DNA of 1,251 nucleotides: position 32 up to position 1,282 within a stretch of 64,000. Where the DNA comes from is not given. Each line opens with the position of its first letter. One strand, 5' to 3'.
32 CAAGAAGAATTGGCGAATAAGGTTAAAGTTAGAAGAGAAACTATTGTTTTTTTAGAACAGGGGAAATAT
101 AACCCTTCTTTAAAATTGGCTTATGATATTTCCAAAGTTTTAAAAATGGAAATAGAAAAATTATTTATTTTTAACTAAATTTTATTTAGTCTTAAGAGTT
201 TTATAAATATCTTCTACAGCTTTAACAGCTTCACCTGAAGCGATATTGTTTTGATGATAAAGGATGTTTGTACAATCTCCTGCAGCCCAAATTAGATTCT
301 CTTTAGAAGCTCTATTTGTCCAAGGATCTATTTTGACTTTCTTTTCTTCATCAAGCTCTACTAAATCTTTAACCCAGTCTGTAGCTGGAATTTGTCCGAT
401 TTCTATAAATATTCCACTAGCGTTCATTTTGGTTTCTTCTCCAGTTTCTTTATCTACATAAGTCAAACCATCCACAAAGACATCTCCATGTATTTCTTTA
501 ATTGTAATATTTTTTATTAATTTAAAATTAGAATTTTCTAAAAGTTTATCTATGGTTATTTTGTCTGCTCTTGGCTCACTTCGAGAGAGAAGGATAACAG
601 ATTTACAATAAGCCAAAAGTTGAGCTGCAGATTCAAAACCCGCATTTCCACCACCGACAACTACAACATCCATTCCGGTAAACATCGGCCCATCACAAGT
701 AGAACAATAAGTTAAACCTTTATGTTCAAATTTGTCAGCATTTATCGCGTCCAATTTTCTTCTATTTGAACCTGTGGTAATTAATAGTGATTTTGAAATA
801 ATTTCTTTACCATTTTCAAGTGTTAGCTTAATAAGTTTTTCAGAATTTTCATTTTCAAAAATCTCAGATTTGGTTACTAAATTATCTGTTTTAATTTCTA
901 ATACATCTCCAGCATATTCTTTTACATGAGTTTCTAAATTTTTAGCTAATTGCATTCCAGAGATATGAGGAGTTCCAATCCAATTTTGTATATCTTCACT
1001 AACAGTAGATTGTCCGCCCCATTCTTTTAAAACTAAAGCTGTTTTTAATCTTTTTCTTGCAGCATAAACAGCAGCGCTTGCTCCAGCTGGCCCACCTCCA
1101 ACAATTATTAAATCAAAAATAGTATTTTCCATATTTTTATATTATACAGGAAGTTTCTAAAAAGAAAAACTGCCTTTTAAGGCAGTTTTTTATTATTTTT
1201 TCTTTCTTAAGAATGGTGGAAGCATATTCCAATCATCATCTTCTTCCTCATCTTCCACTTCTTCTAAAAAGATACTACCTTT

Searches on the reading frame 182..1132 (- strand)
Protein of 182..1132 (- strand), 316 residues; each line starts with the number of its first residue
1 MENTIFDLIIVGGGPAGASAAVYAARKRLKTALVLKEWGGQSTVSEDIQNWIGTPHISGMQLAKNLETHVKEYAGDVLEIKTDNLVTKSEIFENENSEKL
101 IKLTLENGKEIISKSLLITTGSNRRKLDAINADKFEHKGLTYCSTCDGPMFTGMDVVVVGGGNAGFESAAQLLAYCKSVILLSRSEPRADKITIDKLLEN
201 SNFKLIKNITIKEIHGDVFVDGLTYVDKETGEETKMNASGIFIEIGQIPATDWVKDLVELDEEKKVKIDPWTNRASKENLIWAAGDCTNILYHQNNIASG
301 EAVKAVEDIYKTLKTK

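Call 50: find_encoding_contigs(protein=window:182-1132:-, flank=10000, max_places=2)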
Protein window:182-1132:- (316 aa): 10 contigs read that carry it; 2 places shown.
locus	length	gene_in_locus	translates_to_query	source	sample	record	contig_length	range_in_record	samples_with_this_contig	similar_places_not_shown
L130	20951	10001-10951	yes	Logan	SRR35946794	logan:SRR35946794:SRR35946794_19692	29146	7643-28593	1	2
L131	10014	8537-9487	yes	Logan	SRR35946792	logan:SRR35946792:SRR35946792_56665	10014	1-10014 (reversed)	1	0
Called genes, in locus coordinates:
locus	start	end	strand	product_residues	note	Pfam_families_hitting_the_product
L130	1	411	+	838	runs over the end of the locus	PF13491:FtsK_4TM (faint), PF17854:FtsK_alpha, PF01580:FtsK_SpoIIIE, PF01935:DUF87 (weak), PF09397:FtsK_gamma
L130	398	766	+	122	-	-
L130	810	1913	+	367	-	PF00154:RecA_N, PF06745:ATPase (weak), PF08423:Rad51, PF27531:MT3502_N (weak), PF01637:ATPase_2 (faint), PF21096:RecA_C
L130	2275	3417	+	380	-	PF00575:S1 (weak), PF21543:CvfB_2nd (faint), PF21710:Spt6_S1 (faint), PF00575:S1, PF23459:S1_RRP5 (faint), PF00575:S1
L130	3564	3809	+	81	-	-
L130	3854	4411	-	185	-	PF01195:Pept_tRNA_hydro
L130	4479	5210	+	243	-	PF10502:Peptidase_S26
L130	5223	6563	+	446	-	PF13393:tRNA-synt_His, PF00587:tRNA-synt_2b, PF13393:tRNA-synt_His (weak), PF03129:HGTP_anticodon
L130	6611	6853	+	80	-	-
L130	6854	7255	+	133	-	PF02130:YbeY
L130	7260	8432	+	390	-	PF11104:PilM_2 (faint), PF02491:SHS2_FTSA, PF14450:FtsA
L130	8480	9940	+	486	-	PF00091:Tubulin, PF12327:FtsZ_C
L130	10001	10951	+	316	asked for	PF00070:Pyr_redox (faint), PF00890:FAD_binding_2 (weak), PF01134:GIDA (faint), PF01266:DAO (faint), PF01946:Thi4 (faint), PF07992:Pyr_redox_2, PF12831:FAD_oxidored, PF13738:Pyr_redox_3, +1 more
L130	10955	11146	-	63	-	PF12844:HTH_19, PF01381:HTH_3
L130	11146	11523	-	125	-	PF09946:DUF2178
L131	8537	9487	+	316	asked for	PF00070:Pyr_redox (faint), PF00890:FAD_binding_2 (weak), PF01134:GIDA (faint), PF01266:DAO (faint), PF01946:Thi4 (faint), PF07992:Pyr_redox_2, PF12831:FAD_oxidored, PF13738:Pyr_redox_3, +1 more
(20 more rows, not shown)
